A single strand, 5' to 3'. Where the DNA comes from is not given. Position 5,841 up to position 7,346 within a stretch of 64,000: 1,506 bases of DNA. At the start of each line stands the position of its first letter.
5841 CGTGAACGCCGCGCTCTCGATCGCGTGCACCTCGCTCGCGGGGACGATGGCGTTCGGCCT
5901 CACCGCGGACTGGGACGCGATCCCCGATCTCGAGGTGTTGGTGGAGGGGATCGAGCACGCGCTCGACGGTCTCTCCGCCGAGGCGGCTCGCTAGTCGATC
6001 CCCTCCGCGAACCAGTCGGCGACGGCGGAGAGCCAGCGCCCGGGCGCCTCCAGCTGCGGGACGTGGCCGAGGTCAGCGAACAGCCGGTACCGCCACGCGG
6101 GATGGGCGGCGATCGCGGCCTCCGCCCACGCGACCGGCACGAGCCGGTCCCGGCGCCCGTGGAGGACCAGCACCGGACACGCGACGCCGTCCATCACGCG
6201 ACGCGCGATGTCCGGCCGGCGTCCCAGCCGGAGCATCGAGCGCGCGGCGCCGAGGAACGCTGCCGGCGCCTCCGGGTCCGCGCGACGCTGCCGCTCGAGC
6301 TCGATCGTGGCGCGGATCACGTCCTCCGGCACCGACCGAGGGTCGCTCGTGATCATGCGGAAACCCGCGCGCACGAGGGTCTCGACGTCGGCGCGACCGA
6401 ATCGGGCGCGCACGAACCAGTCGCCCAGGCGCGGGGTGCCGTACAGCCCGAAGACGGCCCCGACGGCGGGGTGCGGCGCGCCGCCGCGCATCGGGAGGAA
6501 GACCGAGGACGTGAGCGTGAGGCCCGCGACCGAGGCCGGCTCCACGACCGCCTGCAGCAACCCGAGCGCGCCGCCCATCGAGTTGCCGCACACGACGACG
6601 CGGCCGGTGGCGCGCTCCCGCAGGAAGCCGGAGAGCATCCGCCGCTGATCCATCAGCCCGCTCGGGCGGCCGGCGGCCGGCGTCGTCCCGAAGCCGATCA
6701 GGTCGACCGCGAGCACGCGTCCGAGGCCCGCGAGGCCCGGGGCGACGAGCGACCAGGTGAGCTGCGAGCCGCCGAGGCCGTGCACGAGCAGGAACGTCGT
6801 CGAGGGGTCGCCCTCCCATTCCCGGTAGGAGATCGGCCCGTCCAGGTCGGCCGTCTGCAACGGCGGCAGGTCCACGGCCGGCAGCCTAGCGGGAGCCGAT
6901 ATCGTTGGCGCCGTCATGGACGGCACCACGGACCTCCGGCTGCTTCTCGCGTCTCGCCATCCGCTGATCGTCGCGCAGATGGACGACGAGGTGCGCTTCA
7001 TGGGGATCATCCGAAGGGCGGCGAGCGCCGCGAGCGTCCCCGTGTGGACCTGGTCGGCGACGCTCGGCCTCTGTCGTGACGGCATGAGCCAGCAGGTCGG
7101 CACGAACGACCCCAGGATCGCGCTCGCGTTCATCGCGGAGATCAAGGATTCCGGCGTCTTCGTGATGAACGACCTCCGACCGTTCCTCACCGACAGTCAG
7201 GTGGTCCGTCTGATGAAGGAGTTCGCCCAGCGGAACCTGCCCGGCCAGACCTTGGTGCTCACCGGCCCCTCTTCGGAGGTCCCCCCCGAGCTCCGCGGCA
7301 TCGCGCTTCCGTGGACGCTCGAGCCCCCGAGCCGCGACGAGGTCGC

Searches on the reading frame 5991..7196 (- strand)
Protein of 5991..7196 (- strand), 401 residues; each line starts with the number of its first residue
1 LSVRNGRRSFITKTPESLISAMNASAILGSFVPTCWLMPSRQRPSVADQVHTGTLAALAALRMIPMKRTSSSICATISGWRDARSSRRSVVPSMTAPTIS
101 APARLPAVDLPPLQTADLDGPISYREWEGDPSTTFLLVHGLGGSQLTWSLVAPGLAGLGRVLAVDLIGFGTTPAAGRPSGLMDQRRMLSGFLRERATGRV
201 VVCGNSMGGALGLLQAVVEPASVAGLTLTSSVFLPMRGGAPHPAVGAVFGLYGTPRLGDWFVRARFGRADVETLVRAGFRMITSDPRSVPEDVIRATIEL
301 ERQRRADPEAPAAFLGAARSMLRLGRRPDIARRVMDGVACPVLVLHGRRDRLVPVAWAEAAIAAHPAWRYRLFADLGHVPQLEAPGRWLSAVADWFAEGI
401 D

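Call 42: search_protein_families(library=pfam, proteins=[window:5991-7196:-])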
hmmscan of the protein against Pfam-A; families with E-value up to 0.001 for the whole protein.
window:5991-7196:- (401 aa): 4 families
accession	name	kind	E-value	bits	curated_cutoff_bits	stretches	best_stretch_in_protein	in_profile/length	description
PF12697.13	Abhydrolase_6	-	2.7e-17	64.6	26.3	1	136-389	2-214/217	Alpha/beta hydrolase family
PF00561.26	Abhydrolase_1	-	2e-15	57.6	25.8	1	134-385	2-245/245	alpha/beta hydrolase fold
PF12146.15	Hydrolase_4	-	1.6e-11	44.4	27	1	131-376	3-230/239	Serine aminopeptidase, S33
PF02230.22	Abhydrolase_2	-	0.00015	22.1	23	0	196-235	103-142/217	Phospholipase/Carboxylesterase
